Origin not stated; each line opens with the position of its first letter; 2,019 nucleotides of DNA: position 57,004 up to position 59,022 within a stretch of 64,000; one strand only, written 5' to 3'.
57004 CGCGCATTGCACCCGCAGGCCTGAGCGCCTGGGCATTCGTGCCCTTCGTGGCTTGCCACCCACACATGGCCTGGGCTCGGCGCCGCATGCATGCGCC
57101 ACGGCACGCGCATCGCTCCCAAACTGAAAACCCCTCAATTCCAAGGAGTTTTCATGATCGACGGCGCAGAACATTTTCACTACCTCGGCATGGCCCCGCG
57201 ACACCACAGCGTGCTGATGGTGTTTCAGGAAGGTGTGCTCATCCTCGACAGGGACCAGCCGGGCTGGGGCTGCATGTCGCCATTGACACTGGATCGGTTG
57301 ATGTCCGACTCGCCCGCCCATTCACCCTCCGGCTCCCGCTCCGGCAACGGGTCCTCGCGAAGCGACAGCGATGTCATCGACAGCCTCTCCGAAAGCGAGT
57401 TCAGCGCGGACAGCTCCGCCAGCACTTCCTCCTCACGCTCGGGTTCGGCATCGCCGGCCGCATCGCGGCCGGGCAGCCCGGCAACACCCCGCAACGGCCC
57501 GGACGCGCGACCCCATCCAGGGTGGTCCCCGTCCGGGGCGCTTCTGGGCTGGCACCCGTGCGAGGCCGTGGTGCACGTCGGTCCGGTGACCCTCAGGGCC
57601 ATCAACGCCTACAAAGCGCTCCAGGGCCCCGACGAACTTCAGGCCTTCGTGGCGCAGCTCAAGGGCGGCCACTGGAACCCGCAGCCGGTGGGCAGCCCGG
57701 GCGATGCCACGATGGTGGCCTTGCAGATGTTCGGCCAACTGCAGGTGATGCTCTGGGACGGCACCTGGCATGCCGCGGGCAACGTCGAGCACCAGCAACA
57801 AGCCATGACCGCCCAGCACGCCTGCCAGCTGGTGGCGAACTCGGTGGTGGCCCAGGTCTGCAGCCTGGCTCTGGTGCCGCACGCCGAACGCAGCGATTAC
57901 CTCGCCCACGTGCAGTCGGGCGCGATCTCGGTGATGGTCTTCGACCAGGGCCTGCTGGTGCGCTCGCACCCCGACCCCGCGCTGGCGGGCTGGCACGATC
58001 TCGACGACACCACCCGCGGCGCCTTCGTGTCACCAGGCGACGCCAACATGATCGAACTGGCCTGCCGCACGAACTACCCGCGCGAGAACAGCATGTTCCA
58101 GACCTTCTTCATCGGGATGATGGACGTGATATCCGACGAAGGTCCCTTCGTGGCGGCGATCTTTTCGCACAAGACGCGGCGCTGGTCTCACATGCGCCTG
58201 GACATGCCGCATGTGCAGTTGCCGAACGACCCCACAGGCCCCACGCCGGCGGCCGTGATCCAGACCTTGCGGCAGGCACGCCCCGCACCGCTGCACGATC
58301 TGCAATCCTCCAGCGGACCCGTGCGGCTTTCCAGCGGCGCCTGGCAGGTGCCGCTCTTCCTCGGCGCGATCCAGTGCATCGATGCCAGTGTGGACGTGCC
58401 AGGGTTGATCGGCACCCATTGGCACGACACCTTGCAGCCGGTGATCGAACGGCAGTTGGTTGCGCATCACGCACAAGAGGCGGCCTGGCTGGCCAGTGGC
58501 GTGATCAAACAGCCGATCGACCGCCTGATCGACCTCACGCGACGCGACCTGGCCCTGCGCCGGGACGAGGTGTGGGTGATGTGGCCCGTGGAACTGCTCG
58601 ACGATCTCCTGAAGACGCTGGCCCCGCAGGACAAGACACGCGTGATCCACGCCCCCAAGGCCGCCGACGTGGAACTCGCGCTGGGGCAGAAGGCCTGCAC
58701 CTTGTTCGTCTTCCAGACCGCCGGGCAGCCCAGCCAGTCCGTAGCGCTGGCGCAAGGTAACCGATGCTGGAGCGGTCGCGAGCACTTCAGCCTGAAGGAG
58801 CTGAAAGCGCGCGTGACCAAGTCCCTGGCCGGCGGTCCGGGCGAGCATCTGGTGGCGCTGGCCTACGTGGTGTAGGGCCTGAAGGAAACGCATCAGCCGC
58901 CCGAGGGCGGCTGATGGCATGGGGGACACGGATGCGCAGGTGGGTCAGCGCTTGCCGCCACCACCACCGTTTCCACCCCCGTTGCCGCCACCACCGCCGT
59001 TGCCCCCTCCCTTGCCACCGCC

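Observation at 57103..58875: Orphan 573-aa protein with a eukaryote-like Ser-rich disordered region, wedged between pqqE and the ADH operon and preceded by a sigma-54-like promoter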

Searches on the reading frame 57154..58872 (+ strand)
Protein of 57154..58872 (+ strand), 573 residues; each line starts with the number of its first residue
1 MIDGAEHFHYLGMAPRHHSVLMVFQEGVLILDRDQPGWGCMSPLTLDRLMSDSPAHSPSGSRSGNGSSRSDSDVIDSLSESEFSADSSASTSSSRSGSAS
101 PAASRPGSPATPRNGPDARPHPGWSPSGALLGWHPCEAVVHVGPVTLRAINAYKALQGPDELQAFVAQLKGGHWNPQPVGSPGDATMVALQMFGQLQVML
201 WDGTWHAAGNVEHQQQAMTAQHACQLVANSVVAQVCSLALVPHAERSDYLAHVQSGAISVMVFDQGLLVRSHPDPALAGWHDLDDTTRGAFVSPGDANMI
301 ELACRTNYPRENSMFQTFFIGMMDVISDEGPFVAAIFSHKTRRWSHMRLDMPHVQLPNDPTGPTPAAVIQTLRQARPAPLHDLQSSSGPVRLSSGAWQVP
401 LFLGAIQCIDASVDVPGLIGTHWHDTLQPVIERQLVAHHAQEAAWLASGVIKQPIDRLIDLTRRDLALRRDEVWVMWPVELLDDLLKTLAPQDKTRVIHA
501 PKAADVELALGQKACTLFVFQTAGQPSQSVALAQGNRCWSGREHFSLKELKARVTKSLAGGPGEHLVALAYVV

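Call 6: search_protein_families(library=pfam, proteins=[window:57154-58872:+], max_evalue=10)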
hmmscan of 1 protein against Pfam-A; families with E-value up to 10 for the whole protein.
window:57154-58872:+ (573 aa): 0 families

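Call 7: search_protein_families(library=ncbifam, proteins=[window:57154-58872:+], max_evalue=10)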
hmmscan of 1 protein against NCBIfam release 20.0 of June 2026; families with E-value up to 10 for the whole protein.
window:57154-58872:+ (573 aa): 2 families
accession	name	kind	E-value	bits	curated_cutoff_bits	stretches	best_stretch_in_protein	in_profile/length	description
NF002649.0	PRK02318.2-1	equivalog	0.14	11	422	1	400-440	177-217/386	mannitol-1-phosphate 5-dehydrogenase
NF038033.1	FEA1_rel_lipo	equivalog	0.42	9.3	250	1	51-111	29-92/406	FEA1-related lipoprotein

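Call 8: find_homologous_proteins(query=window:57154-58872:+)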
Query window:57154-58872:+ (573 aa): 11 proteins with E <= 0.001 among 8000 candidates.
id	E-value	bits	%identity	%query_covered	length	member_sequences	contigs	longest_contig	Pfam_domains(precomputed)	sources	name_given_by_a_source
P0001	0.0e+0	1316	100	100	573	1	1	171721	-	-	-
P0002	0.0e+0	1090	83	100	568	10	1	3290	-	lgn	-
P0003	8.7e-290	981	75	100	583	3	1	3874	-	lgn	-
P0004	7.5e-258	875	68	100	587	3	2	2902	-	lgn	-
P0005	2.4e-223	761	60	100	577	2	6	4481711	-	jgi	jgi:hypothetical protein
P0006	9.9e-197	673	55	100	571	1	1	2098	-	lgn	-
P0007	4.0e-191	655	55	100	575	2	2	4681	-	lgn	-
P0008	2.9e-189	649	54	100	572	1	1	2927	-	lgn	-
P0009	6.8e-187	641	54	100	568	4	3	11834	-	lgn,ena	-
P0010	8.0e-166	571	49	100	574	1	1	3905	-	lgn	-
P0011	1.2e-134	468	64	58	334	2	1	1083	-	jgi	jgi:hypothetical protein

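Call 13: find_encoding_contigs(protein=P0005, flank=10000, max_places=6)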
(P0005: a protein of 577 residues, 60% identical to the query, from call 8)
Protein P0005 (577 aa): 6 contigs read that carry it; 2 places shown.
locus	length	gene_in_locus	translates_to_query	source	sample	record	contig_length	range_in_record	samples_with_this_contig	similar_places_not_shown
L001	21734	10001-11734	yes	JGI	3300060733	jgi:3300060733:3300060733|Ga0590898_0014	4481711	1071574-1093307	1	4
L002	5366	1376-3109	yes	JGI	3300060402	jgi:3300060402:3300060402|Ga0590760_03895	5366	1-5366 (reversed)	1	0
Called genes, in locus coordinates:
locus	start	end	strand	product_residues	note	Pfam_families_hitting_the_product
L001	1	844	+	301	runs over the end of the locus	PF13191:AAA_16, PF13401:AAA_22, PF00004:AAA, PF07726:AAA_3 (faint), PF07728:AAA_5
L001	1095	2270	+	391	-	PF05762:VWA_CoxE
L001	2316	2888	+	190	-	PF06240:COXG, PF10604:Polyketide_cyc2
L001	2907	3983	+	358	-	PF02625:XdhC_CoxI, PF13478:XdhC_C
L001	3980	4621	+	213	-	PF01128:IspD (weak), PF12804:NTP_transf_3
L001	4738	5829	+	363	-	PF26965:MimR_N, PF01590:GAF (weak), PF02954:HTH_8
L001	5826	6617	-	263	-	PF00126:HTH_1, PF03459:TOBE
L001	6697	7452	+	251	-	PF01547:SBP_bac_1, PF13531:SBP_bac_11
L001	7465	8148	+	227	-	PF00528:BPD_transp_1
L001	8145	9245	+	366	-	PF00005:ABC_tran, PF13304:AAA_21 (weak), PF03459:TOBE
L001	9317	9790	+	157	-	PF01590:GAF (weak)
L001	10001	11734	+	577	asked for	-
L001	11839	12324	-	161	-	-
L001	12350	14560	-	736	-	PF00916:Sulfate_transp, PF13466:STAS_2 (faint), PF01740:STAS, PF00027:cNMP_binding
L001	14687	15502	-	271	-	PF00005:ABC_tran, PF02463:SMC_N (faint), PF13304:AAA_21 (weak)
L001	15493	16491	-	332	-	PF01032:FecCD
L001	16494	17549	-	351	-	PF01497:Peripla_BP_2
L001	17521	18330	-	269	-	PF13531:SBP_bac_11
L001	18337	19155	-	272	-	PF12849:PBP_like_2, PF01547:SBP_bac_1, PF13531:SBP_bac_11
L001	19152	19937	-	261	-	PF00005:ABC_tran, PF02463:SMC_N (faint), PF13304:AAA_21 (weak)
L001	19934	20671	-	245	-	PF00528:BPD_transp_1 (weak)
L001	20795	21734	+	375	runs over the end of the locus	PF00126:HTH_1, PF13531:SBP_bac_11 (weak), PF03466:LysR_substrate (weak), PF12727:PBP_like, PF12974:Phosphonate-bd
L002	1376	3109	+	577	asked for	-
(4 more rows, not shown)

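Call 14: find_encoding_contigs(protein=P0009, flank=10000, max_places=4)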
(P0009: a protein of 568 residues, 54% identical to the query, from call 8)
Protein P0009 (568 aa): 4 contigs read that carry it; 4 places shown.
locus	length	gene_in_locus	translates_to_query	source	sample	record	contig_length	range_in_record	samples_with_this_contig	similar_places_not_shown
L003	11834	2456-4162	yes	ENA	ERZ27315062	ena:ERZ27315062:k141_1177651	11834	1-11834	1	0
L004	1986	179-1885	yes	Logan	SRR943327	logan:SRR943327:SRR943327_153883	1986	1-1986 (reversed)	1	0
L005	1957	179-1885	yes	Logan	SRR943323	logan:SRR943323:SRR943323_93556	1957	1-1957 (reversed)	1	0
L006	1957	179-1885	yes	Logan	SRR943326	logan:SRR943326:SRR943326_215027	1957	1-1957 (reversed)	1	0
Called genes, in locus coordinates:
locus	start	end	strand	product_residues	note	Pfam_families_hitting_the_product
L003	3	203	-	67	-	?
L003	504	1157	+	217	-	PF01128:IspD, PF12804:NTP_transf_3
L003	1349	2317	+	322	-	PF26965:MimR_N, PF01590:GAF (weak), PF02954:HTH_8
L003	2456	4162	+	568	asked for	-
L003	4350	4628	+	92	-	PF12729:4HB_MCP_1 (weak)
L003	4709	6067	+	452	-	-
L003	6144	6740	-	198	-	-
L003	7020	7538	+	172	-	-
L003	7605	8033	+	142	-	PF00254:FKBP_C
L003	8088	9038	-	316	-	PF00561:Abhydrolase_1, PF12146:Hydrolase_4 (weak), PF12697:Abhydrolase_6, PF06821:Ser_hydrolase (faint)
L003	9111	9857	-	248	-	PF00126:HTH_1, PF13384:HTH_23 (faint), PF03459:TOBE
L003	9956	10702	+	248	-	PF13531:SBP_bac_11, PF01547:SBP_bac_1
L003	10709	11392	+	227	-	PF00528:BPD_transp_1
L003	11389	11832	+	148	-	?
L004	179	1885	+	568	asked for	-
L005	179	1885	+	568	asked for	-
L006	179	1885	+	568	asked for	-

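Call 15: find_encoding_contigs(protein=P0007, flank=10000, max_places=4)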
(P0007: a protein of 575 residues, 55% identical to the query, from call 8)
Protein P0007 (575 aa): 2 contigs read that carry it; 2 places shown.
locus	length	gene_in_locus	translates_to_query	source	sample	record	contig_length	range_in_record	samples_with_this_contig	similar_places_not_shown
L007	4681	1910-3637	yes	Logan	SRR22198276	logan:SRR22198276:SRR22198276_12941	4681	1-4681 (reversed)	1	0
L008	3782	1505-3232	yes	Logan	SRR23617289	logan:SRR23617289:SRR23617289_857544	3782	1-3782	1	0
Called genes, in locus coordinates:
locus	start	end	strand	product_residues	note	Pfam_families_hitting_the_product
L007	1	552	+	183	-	?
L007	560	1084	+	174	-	-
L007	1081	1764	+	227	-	-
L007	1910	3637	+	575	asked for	-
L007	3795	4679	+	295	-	?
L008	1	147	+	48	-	?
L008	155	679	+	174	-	-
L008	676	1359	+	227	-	-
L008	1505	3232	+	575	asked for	-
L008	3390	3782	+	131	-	?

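Call 16: find_encoding_contigs(protein=P0010, flank=10000, max_places=4)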
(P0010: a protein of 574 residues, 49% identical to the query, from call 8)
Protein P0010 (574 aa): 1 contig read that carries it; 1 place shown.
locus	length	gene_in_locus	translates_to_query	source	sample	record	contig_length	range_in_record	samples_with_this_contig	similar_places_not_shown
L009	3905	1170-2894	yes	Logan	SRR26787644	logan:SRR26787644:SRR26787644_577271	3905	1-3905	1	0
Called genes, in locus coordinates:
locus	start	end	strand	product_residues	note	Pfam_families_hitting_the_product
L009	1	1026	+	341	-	?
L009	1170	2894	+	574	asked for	-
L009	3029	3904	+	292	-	?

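Call 18: find_related_loci(query=A1, collection=genome_contigs, flank=10000)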
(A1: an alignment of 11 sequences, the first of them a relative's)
Query A1 (573 aa) in genome_contigs; peptide patterns used: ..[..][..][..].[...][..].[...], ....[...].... (x = any residue, [..] = any of these).
34 stretches matched a pattern; 4 encode a relative of the query (tblastn E <= 1e-3); 4 distinct loci.
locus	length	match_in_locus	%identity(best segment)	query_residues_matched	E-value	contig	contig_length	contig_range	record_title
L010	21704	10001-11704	85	1-573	0e+0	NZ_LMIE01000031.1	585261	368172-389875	Hydrogenophaga sp. Root209 contig_6, whole genome shotgun sequence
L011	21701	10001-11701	82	1-572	0e+0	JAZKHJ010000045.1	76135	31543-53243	MAG: Pseudomonadota bacterium isolate DC_SW_03_SPN07022020-bin004_1 DCSW031SPN_B004_1_000000000045, whole genome shotgun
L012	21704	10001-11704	83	1-573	0e+0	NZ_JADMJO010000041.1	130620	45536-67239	MAG: Hydrogenophaga sp. isolate MAG_35 NODE_102_length_130620_cov_78.919144, whole genome shotgun sequence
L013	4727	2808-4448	61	1-572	0e+0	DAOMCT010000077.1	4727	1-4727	MAG TPA_asm: Thiobacillus sp. isolate AMR_MDS_5073 NODE_1663_length_4727_cov_59.669307, whole genome shotgun sequence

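Call 23: predict_structure(alignment_id=A1)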
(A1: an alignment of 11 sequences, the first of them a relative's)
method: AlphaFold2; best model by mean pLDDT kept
length: 573 residues; sequences in the alignment: 11
mean_pLDDT: 53.7   pTM: 0.33
mean pLDDT of the five models: 53.7, 53.7, 53.4, 40.7, 40.3
residues with pLDDT >= 90: 35; 70-90: 136; 50-70: 126; < 50: 276
segments of 3 or more residues with pLDDT < 50: 1-6, 14-18, 31-150, 157-159, 171-239, 382-427, 455-476
pLDDT, mean of each block of 10 residues (from residue 1): 43 49 54 42 45 31 25 24 23 23 25 26 25 29 46 51 52 37 40 37 31 29 27 30 68 90 89 87 80 92 79 82 87 84 85 83 78 71 35 27 38 30 45 60 57 47 32 44 59 69 83 70 65 67 73 84 77 64
secondary structure, 60 per line:
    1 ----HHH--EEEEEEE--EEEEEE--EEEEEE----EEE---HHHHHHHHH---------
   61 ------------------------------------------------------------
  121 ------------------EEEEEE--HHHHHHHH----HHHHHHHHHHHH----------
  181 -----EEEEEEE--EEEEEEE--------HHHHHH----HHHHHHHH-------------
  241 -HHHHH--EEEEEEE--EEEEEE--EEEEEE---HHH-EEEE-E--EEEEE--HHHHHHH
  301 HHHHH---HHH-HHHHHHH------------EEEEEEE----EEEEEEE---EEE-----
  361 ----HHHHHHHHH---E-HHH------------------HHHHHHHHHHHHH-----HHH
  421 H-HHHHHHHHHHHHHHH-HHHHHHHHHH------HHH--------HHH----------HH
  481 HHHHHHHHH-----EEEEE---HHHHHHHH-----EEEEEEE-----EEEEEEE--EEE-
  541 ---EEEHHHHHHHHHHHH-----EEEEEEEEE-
elements in order: E10-16 E19-24 E27-32 E37-39 H43-51 E139-144 H147-154 H159-170 E186-192 E195-201 H210-215 H220-227 H242-246 E249-255 E258-263 E266-271 E279-282 E287-291 H294-305 H313-319 E332-338 E343-349 E353-355 H365-373 H400-412 H418-421 H423-437 H439-448 H479-489 E495-499 H503-510 E516-522 E528-534 E537-539 E544-546 H547-558 E564-572

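Call 25: search_protein_representatives(alignment_id=A1)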
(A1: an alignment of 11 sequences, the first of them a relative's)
Query: 11 sequences, 574 profile positions. Proteins with E-value up to 0.001 (for the whole library): 11; up to 1e-10: 10; up to 1e-30: 6. The best 11 are listed.
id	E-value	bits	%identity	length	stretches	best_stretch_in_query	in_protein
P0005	0.0e+00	1030.7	-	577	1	1-574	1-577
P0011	2.3e-176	604.3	-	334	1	241-574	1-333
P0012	2.3e-172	591.1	-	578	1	1-573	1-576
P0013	6.3e-147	507.1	-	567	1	1-571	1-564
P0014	6.0e-146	503.8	-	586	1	1-573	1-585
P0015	2.7e-40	155.0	-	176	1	436-572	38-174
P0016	3.2e-19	85.4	-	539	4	362-487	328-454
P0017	2.5e-14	69.3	-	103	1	1-92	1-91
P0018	1.1e-13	67.1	-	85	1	1-67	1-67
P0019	8.7e-13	64.2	-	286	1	1-136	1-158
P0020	3.2e-08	49.1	-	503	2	130-476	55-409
